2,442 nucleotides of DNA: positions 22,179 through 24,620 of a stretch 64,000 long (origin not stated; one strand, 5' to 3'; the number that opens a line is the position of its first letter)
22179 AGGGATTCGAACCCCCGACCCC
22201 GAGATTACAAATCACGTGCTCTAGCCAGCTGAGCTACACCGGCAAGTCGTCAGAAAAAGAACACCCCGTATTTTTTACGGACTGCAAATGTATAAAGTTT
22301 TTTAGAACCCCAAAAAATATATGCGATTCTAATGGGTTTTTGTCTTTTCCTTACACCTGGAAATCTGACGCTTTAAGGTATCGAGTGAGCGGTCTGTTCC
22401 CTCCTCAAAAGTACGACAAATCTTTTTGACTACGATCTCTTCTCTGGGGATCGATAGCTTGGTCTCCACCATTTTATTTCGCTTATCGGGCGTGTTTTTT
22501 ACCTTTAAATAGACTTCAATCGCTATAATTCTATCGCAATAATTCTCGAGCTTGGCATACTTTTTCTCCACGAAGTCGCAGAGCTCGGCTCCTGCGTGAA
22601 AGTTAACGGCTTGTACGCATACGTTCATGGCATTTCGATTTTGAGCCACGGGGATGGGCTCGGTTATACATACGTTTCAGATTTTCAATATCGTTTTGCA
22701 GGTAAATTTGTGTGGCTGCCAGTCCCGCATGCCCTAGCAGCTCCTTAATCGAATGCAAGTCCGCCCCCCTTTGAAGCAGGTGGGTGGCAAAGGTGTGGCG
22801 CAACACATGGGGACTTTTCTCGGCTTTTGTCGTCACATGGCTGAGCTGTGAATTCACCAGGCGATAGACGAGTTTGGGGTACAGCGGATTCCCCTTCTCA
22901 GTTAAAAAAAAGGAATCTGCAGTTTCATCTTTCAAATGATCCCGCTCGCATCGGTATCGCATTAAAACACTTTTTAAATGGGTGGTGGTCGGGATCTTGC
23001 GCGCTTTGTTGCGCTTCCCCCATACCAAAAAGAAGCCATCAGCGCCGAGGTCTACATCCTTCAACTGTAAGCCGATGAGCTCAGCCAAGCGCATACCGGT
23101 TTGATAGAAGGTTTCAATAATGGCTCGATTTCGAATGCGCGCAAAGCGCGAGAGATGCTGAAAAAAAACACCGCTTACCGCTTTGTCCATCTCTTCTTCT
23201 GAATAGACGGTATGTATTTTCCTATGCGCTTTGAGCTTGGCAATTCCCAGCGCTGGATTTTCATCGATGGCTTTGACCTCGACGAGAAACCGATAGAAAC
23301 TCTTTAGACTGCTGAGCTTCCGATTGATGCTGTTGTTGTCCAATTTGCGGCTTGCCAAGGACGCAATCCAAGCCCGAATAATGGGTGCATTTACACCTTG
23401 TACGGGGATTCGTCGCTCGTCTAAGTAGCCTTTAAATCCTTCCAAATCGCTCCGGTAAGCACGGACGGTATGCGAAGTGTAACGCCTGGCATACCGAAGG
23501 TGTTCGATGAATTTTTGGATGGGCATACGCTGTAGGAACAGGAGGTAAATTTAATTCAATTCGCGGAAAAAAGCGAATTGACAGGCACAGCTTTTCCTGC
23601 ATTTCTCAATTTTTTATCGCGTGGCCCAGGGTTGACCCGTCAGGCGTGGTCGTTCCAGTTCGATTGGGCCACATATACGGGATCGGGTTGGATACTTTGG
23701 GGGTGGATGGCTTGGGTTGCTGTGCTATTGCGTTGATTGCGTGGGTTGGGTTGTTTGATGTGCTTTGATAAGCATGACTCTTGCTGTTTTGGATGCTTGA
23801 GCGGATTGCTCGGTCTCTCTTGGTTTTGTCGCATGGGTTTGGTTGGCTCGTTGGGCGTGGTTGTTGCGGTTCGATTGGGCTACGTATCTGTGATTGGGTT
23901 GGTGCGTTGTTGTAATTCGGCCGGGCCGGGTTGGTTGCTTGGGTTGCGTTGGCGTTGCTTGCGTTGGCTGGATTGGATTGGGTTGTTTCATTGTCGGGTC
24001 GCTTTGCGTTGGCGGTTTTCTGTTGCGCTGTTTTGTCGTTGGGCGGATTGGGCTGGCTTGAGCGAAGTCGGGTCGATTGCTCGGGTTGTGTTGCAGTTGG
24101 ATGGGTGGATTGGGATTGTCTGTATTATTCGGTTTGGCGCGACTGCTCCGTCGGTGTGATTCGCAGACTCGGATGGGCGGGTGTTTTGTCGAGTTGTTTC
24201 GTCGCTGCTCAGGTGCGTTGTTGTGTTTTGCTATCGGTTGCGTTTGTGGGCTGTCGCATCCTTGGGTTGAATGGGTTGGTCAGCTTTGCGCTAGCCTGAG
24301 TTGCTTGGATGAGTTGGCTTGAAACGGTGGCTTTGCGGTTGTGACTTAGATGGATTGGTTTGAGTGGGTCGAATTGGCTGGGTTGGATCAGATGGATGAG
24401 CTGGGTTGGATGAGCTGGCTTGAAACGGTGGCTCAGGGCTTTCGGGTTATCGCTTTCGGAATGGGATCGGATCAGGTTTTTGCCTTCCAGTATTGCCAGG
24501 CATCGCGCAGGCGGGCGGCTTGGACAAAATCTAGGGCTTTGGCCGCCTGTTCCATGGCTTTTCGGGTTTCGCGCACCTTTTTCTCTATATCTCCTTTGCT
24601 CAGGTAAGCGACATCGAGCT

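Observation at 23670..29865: Imperfect inverted repeats of about 450 bp bracket the uvrB / HEPN-like / ychF block, next to a tyrosine recombinase gene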

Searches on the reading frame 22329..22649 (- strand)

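Call 14: search_protein_families(library=pfam, proteins=[window:22329-22649:-])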
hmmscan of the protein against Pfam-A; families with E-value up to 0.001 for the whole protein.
window:22329-22649:- (106 aa): 1 family
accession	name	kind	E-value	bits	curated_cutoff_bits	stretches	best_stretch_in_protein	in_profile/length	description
PF02482.25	Ribosomal_S30AE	-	9.2e-14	52.4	23.7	1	12-104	3-88/88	Sigma 54 modulation protein / S30EA ribosomal protein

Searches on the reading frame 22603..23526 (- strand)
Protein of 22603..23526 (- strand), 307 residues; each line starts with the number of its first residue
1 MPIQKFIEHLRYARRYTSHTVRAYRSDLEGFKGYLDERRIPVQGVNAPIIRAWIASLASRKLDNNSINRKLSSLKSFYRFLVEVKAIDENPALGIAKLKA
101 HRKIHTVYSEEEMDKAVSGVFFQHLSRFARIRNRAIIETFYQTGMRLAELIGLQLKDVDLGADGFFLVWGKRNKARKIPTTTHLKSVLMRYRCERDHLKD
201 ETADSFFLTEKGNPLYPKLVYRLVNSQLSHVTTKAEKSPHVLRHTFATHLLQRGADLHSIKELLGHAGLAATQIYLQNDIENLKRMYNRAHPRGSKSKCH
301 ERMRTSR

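Call 14: search_protein_families(library=pfam, proteins=[window:22603-23526:-])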
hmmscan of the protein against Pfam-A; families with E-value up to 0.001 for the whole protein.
window:22603-23526:- (307 aa): 4 families
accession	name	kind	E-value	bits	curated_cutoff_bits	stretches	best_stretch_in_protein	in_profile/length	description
PF00589.27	Phage_integrase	-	2.6e-31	109.2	27.1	1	129-279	20-169/172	Phage integrase family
PF02899.23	Phage_int_SAM_1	-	4.7e-19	68.9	22.3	1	3-83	1-81/83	Phage integrase, N-terminal SAM-like domain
PF13495.12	Phage_int_SAM_4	-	7.2e-06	26.8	27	1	3-83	2-80/85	Phage integrase, N-terminal SAM-like domain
PF13102.12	Phage_int_SAM_5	-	1.8e-05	25.4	22.3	1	6-91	9-92/98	Phage integrase SAM-like domain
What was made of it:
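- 22603..23526 (-): XerC/D-family tyrosine recombinase gene. It is a conserved neighbour of hpf, the tRNA cluster and tuf. Pfam Phage_integrase plus the SAM-like domain (call 14).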

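Call 60: search_protein_families(library=ncbifam, proteins=[window:22603-23526:-], max_evalue=0.01)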
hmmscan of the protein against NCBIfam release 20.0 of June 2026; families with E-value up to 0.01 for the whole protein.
window:22603-23526:- (307 aa): 13 families
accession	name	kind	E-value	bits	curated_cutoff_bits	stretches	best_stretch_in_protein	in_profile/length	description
TIGR02224.1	recomb_XerC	equivalog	1.7e-83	280.4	335.15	1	4-295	1-294/295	tyrosine recombinase XerC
TIGR02225.1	recomb_XerD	equivalog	1.1e-70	238.2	329.6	1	4-293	1-289/290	site-specific tyrosine recombinase XerD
NF001399.0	PRK00283.1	subfamily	2.9e-66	223.8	279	1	3-294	9-299/300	tyrosine recombinase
NF040815.2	recomb_XerA_Arch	equivalog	1.3e-52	179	220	1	5-287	2-263/263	site-specific tyrosine recombinase/integron integrase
NF002331.0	PRK01287.1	subfamily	3e-42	144.9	371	1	4-299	31-333/365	site-specific tyrosine recombinase XerC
TIGR02249.1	integrase_gron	subfamily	4.4e-27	95.3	265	2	4-198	3-183/315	integron integrase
NF003462.0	PRK05084.1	equivalog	1.6e-25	89.6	267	2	129-289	193-355/360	tyrosine recombinase XerS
NF007371.0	PRK09871.1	subfamily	1.4e-14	54.1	222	1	132-292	27-188/198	tyrosine-type DNA invertase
NF011946.0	PRK15417.1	equivalog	1.1e-13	51.1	435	2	233-276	270-313/337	integron integrase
NF007370.0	PRK09870.1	subfamily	2.9e-13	49.9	221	1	131-295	32-196/200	tyrosine-type DNA invertase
NF002685.0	PRK02436.1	equivalog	1.9e-06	27.9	178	1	6-267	4-235/245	site-specific tyrosine recombinase XerD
NF041502.1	integrase_1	equivalog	0.0002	20.2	350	1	238-285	320-367/484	site-specific integrase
NF040693.1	recomb_GmtY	equivalog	0.00066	19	340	1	237-284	391-438/441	gamma-mobile-trio recombinase GmtY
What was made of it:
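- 22603..23526 (-): Full-length match to TIGR02224 XerC at 280 bits, below the 335-bit equivalog cut-off (call 60).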

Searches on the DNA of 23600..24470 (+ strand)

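Call 72: search_dna_similar(query=window:23600-24470:+, collection=plasmids, mode=distant, max_rows=5)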
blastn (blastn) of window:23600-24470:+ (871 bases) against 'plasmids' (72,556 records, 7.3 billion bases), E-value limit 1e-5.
No match.

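Call 73: search_dna_similar(query=window:23600-24470:+, collection=phages, mode=distant, max_rows=5)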
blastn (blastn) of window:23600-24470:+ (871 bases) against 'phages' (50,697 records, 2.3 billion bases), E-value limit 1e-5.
No match.

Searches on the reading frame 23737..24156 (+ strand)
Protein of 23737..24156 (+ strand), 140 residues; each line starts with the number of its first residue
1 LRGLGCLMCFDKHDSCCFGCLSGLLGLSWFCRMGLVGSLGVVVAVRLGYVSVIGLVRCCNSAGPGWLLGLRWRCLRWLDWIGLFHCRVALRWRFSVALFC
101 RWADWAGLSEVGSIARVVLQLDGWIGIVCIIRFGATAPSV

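Call 39: find_homologous_proteins(query=A1, max_evalue=10)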
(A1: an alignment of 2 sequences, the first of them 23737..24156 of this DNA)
Query A1 (2 sequences) (140 aa, profile of the alignment): 2 proteins with E <= 10 among 3695 candidates.
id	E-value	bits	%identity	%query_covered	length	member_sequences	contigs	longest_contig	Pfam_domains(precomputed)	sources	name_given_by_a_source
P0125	1.2e-71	259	99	95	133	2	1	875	-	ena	-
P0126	2.2e-10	59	91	34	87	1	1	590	-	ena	-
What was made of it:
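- Tried and rejected: A search of the protein collection with the artefact peptides returned only two contigs of the same species (call 39).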

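Call 40: find_encoding_contigs(protein=P0125, flank=10000)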
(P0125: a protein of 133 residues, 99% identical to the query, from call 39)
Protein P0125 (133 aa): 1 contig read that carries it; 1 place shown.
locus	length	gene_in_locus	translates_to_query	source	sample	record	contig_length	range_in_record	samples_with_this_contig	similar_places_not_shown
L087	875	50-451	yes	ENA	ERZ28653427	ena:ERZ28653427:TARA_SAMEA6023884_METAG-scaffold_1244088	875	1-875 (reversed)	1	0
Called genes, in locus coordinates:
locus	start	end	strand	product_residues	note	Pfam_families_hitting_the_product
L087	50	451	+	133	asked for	-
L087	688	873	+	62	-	?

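Call 41: find_encoding_contigs(protein=P0126, flank=10000)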
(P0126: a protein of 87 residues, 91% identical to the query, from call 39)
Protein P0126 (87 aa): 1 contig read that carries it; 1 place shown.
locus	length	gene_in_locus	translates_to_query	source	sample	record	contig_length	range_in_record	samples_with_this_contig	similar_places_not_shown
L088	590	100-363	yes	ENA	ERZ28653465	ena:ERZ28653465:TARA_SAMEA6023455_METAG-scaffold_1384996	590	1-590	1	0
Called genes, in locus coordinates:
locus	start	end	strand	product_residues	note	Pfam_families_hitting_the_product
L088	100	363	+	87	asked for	-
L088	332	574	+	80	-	-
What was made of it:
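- A search of the protein collection with the artefact peptides returns only two Tara contigs of the same species (calls 39-41).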
